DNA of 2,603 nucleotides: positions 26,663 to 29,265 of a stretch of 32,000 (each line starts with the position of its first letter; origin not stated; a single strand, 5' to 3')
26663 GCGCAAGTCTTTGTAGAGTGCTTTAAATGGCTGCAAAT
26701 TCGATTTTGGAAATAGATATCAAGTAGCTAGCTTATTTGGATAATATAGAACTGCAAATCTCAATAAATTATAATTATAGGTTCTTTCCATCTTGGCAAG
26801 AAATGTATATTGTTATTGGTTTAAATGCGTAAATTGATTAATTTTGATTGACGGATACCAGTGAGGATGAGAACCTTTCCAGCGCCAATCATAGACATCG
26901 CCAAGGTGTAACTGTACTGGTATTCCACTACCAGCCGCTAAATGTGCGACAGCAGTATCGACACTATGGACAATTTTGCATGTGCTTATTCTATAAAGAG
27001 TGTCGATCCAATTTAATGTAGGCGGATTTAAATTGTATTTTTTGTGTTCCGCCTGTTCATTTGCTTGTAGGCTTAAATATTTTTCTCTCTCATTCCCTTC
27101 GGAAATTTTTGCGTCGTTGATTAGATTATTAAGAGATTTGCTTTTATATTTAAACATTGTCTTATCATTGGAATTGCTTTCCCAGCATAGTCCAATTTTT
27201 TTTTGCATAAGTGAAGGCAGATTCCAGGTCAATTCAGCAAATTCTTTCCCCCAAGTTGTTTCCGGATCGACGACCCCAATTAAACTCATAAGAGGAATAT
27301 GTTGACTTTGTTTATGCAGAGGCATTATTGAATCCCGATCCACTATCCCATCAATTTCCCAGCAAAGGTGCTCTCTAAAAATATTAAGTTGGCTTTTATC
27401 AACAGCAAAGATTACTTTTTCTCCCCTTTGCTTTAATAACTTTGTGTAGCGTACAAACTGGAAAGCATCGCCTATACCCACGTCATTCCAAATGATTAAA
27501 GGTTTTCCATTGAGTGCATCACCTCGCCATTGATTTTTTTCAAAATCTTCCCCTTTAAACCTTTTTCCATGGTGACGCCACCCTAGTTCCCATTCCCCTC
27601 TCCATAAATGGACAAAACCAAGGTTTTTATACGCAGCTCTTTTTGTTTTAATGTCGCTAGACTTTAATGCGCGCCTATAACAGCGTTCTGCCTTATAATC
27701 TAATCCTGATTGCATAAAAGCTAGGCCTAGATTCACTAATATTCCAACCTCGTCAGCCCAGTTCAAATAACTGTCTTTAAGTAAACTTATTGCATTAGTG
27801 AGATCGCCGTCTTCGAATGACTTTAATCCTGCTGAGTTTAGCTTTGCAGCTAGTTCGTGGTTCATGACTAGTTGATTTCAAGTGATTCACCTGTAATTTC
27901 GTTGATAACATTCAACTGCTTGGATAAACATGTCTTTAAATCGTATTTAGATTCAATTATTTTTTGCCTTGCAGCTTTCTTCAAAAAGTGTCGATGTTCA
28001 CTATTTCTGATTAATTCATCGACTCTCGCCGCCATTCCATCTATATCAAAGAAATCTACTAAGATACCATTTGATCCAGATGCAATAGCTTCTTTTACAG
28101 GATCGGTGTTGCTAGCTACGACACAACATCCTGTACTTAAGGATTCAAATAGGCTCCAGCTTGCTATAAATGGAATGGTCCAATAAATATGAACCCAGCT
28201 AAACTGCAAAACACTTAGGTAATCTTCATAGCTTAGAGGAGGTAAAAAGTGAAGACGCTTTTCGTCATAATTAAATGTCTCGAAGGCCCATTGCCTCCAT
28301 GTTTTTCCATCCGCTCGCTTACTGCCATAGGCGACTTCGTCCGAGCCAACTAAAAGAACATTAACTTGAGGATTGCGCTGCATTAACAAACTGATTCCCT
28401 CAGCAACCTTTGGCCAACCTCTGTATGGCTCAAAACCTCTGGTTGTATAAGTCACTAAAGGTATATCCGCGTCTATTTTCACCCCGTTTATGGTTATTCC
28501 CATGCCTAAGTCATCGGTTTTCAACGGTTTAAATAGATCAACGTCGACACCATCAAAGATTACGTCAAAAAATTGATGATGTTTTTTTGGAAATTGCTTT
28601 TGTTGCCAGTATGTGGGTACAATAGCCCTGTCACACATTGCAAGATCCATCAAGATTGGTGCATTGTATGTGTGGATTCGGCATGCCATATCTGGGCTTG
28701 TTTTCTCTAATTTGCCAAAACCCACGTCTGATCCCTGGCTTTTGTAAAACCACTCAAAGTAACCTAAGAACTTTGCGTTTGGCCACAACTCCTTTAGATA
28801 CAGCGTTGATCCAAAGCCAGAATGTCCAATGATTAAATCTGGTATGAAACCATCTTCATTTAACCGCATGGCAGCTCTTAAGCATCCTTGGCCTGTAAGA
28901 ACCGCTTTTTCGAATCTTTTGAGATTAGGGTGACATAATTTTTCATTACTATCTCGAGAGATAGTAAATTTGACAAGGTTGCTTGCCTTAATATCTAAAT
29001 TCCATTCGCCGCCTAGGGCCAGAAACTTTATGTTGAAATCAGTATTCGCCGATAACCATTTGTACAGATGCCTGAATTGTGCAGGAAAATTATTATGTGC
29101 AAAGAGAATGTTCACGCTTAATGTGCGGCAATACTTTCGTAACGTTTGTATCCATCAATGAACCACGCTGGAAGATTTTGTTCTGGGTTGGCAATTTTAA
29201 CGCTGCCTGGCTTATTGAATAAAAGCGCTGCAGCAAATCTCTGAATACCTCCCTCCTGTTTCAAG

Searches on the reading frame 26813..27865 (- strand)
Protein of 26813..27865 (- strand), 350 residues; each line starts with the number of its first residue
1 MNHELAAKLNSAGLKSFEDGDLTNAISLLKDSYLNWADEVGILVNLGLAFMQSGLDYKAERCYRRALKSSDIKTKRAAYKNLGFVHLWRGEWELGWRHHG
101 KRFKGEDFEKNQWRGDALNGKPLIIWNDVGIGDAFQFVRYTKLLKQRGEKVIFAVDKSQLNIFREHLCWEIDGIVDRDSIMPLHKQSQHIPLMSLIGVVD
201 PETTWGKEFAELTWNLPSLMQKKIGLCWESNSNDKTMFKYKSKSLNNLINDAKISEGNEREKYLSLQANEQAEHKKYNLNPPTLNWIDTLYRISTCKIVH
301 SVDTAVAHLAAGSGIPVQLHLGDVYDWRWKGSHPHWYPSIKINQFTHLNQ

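Call 12: search_protein_families(library=pfam, proteins=[window:26813-27865:-])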
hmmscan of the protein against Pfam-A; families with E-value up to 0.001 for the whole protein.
window:26813-27865:- (350 aa): 2 families
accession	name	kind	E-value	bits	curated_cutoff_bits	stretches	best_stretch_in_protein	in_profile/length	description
PF00515.34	TPR_1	-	6.6e-05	23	27.8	0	43-68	4-29/34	Tetratricopeptide repeat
PF07719.23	TPR_2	-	0.00062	20.2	27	0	42-68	3-29/34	Tetratricopeptide repeat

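Call 56: search_protein_families(library=ncbifam, proteins=[window:26813-27865:-], max_evalue=0.0001)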
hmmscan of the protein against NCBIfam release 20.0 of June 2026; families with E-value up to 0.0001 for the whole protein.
window:26813-27865:- (350 aa): 0 families

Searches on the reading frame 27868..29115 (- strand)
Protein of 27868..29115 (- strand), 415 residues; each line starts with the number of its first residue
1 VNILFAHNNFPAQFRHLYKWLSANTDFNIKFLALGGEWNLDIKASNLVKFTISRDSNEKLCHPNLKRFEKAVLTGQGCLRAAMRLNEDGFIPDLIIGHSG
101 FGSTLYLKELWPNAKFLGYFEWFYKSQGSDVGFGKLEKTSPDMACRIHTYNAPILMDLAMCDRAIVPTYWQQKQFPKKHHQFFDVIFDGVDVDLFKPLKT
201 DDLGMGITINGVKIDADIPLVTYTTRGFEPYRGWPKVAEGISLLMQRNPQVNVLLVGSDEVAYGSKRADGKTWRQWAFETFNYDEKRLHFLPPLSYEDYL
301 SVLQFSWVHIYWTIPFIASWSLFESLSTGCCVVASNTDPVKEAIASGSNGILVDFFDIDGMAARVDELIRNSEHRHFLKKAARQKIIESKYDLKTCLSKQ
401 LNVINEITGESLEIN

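Call 12: search_protein_families(library=pfam, proteins=[window:27868-29115:-])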
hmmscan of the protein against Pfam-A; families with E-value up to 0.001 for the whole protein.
window:27868-29115:- (415 aa): 4 families
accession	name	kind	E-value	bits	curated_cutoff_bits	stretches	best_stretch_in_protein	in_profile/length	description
PF12000.14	Glyco_trans_4_3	-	2.2e-50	171.1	25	1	42-194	16-167/168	Glycosyl transferase family 4 group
PF00534.26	Glycos_transf_1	-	1.7e-11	44.4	26.4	1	230-384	26-171/172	Glycosyl transferases group 1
PF13692.12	Glyco_trans_1_4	-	5.7e-07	30.3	27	1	236-371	19-142/142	Glycosyl transferases group 1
PF13524.12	Glyco_trans_1_2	-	4.9e-05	23.7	25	1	246-389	10-131/144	Glycosyl transferase-like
